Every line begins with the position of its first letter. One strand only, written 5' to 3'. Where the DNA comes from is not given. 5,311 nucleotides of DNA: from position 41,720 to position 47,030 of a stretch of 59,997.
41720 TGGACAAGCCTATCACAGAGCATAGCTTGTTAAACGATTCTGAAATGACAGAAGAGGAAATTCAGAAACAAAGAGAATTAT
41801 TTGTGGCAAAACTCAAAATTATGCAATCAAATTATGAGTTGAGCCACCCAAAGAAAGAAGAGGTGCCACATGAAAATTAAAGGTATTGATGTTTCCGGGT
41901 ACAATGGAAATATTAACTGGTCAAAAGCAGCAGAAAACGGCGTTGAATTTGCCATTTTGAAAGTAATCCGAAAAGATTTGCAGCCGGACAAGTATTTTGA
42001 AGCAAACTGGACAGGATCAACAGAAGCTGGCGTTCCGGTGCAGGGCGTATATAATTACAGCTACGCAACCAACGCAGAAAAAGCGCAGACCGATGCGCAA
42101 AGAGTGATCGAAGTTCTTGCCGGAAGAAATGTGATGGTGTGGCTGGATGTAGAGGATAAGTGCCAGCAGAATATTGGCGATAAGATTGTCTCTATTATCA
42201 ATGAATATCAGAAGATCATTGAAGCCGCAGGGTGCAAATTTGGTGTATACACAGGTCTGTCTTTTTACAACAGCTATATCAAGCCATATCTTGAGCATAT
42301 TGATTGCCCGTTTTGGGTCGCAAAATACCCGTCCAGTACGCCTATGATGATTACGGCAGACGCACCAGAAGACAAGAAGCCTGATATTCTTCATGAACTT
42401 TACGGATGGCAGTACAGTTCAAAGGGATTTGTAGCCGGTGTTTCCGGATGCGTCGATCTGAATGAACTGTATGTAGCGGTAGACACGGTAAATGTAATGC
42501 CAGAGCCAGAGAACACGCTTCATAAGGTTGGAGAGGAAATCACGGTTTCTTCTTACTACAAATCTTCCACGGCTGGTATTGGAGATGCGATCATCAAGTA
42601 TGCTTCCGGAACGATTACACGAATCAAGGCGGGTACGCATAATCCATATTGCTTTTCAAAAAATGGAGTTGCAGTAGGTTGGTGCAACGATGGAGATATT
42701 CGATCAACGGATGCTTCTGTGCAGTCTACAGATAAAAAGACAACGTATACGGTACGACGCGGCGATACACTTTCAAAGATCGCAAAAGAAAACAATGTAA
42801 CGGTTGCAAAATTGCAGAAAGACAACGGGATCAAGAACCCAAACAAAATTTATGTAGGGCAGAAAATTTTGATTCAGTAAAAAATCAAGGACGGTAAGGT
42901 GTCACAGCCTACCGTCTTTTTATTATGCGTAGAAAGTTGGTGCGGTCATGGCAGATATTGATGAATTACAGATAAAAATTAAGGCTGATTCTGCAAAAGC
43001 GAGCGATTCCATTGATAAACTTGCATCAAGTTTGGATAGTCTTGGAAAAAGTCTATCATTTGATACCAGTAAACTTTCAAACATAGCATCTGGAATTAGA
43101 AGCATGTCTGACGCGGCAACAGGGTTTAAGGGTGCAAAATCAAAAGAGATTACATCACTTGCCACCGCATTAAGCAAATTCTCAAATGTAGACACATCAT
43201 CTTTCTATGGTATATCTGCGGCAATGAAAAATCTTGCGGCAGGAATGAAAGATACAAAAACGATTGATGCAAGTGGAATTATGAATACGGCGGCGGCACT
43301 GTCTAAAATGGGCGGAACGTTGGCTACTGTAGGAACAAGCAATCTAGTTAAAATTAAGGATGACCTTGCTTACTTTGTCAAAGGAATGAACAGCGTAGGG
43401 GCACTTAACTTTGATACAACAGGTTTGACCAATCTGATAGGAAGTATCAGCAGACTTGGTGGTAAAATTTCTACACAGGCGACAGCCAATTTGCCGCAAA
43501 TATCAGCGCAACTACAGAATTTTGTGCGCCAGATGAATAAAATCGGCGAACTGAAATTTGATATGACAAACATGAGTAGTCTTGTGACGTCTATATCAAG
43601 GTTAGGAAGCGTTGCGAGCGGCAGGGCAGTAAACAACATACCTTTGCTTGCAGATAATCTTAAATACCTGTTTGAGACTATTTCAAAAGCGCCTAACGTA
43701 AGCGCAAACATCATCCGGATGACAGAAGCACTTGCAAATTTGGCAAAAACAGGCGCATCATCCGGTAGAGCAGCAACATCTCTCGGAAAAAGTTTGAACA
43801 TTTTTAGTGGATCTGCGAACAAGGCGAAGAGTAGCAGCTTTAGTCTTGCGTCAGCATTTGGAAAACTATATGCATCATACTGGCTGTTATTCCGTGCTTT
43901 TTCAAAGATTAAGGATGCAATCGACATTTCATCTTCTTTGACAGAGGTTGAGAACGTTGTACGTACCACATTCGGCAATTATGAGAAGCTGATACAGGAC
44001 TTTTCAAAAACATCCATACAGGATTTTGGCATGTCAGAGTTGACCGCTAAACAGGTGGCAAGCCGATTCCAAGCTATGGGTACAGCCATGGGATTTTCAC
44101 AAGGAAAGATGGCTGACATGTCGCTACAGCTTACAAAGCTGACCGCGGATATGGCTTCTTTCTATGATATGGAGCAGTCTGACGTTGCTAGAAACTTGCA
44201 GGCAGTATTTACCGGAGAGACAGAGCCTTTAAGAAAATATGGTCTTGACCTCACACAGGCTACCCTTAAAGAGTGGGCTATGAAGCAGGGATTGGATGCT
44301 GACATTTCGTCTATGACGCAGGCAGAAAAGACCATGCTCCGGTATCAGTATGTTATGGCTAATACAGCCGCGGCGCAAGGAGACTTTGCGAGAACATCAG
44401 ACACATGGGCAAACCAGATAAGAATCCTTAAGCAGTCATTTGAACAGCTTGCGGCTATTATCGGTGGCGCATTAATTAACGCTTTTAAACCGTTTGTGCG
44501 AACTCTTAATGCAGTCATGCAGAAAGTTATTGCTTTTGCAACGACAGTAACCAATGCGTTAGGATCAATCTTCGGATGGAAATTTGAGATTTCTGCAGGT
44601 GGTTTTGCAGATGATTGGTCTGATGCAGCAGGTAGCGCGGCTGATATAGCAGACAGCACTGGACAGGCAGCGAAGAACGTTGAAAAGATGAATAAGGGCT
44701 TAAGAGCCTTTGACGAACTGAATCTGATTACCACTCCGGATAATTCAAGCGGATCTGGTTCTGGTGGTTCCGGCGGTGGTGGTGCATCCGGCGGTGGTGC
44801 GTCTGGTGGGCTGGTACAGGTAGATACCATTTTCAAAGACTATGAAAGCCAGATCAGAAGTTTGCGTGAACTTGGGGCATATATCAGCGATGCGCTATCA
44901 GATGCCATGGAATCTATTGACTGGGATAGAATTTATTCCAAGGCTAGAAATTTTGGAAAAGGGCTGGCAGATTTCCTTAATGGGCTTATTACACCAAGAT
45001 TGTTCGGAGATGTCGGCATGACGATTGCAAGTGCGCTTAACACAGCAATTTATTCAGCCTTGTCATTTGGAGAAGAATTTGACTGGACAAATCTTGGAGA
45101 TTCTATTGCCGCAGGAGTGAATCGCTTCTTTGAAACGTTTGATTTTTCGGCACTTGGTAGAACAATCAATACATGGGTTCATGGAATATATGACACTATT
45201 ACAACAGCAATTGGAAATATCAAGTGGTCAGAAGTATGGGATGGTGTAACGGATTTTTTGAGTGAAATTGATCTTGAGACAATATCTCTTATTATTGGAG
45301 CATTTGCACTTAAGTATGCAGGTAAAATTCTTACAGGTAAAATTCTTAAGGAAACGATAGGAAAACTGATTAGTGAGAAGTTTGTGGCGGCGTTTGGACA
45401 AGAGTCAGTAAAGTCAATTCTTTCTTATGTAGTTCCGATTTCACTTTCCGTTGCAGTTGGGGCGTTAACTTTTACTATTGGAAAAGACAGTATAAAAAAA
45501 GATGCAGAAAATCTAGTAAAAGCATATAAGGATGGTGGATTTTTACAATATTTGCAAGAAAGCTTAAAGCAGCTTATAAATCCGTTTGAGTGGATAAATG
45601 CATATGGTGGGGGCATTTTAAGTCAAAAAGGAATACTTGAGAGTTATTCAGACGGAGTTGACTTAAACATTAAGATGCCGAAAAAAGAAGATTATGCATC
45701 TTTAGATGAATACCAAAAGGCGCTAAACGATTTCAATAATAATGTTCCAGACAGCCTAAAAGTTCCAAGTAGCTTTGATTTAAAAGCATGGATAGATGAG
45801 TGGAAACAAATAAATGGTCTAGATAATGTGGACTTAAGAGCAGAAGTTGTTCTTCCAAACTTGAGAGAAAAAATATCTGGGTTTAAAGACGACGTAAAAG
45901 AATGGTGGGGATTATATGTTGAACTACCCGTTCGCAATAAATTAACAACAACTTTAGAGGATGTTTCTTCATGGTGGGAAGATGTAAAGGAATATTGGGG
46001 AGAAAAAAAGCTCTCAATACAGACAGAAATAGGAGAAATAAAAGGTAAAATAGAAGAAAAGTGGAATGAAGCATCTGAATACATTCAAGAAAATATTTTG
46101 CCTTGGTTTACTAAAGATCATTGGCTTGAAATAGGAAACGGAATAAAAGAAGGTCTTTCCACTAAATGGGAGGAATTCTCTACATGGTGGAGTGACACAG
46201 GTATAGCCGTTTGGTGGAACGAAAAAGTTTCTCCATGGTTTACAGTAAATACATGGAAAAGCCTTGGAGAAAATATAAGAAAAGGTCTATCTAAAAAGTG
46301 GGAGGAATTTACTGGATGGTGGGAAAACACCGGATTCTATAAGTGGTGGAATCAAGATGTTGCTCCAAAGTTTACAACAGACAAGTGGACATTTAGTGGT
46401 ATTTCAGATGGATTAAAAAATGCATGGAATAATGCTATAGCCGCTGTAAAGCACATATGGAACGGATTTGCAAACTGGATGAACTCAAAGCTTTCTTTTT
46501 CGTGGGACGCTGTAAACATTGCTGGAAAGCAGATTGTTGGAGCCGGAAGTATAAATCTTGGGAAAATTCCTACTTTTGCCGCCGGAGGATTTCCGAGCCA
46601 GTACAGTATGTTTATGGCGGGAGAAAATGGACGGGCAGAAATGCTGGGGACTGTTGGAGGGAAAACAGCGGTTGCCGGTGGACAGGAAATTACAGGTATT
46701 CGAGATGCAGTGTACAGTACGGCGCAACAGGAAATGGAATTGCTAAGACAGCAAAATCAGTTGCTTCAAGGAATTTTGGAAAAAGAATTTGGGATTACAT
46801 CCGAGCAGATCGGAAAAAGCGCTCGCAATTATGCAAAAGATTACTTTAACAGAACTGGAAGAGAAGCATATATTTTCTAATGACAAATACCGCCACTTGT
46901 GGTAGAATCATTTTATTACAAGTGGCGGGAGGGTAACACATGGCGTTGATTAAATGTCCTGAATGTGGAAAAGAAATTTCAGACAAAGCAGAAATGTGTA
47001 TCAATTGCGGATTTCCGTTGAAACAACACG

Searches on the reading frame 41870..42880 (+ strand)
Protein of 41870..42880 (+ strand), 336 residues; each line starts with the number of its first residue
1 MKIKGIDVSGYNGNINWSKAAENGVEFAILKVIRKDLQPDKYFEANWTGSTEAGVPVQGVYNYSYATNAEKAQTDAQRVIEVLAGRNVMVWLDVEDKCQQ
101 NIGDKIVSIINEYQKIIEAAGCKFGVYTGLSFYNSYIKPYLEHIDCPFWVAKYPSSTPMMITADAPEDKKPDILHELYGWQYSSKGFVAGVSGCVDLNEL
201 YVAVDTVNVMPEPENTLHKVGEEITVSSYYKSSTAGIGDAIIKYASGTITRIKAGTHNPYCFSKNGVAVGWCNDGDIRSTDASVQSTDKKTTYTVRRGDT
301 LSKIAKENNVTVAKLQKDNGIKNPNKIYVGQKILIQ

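Call 36: search_protein_families(library=phrogs, proteins=[window:41870-42880:+], max_evalue=0.00001)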
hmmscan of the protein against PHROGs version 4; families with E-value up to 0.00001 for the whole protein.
window:41870-42880:+ (336 aa): 16 families
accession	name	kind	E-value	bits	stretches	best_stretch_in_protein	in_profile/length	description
phrog_291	-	lysis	7.2e-49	167.9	1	1-335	111-474/509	endolysin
phrog_6745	-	lysis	2.6e-29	103.3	1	1-194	2-194/396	endolysin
phrog_6219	-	lysis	1.8e-26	94.5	1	3-316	2-299/326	endolysin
phrog_4602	-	other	1.4e-14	55.5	1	284-335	28-79/220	transglycosylase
phrog_3084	-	lysis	9.1e-14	52.3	1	2-209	158-362/468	endolysin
phrog_380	-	lysis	5.9e-11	42.9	1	281-335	174-234/309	endolysin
phrog_7348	-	lysis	1.9e-10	39.3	1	277-334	2091-2148/2564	endolysin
phrog_9611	-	lysis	1.7e-09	38.6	1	284-333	175-221/246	endolysin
phrog_2742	-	lysis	5.2e-09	37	1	211-333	200-308/318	endolysin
phrog_20780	-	unknown function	9e-09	36.5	1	282-333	64-115/117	-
phrog_14642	-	lysis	9.9e-09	36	1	285-335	21-70/215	endolysin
phrog_1274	-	lysis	5.1e-08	33.7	1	285-331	18-64/70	lysM motif protein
phrog_4186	-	unknown function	1.8e-07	32.3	1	291-335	9-53/173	-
phrog_5182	-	lysis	2.2e-07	31.8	1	285-333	212-260/321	endolysin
phrog_13545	-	unknown function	4.4e-06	27.1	1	284-335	265-317/323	-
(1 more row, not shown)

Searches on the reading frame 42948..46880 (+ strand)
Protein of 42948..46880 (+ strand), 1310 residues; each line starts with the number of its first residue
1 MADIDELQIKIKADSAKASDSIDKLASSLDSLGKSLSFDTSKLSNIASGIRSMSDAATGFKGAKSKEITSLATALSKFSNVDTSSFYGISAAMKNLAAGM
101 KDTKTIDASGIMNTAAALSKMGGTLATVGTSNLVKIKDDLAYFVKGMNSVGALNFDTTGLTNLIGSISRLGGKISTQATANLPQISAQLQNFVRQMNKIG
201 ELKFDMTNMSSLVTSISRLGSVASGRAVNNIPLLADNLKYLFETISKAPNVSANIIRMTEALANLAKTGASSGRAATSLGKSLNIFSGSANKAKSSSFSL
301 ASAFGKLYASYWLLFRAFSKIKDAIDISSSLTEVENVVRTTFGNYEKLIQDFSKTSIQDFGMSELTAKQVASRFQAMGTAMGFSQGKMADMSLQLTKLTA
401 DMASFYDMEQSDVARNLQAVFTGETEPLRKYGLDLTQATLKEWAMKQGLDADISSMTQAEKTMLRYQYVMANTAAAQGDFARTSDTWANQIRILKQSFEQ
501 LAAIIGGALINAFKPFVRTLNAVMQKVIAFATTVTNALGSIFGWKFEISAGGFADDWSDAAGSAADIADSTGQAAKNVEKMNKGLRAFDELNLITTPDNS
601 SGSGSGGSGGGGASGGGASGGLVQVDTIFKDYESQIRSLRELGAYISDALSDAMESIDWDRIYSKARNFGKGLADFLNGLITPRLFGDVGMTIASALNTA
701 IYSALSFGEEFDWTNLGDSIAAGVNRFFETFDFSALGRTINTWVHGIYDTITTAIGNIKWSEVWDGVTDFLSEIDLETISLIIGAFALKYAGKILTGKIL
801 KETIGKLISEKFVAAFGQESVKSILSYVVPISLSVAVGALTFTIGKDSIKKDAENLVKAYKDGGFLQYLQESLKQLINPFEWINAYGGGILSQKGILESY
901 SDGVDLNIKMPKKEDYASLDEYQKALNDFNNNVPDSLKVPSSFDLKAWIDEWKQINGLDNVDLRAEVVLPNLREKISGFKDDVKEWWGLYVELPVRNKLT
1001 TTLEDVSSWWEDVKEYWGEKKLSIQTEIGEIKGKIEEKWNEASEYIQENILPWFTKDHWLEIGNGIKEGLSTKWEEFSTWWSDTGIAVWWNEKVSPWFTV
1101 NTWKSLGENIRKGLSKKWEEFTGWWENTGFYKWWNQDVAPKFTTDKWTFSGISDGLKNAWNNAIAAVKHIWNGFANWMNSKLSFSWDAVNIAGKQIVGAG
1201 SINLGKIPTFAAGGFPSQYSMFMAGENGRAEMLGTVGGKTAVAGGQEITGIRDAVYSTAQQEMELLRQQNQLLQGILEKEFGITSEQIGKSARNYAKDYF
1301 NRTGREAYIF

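Call 36: search_protein_families(library=phrogs, proteins=[window:42948-46880:+], max_evalue=0.00001)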
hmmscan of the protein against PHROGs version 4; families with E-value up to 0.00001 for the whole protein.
window:42948-46880:+ (1310 aa): 4 families
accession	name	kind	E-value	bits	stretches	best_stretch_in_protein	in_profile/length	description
phrog_1535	-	tail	4.8e-57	194.9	1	1-1244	1-1084/1152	tail length tape measure protein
phrog_28918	-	unknown function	5.2e-52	177.8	2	347-660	46-383/1445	-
phrog_7025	-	tail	6.8e-15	54.2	1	338-536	857-1058/2880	tail length tape measure protein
phrog_31167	-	unknown function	4.3e-07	30.2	1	549-638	131-225/515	-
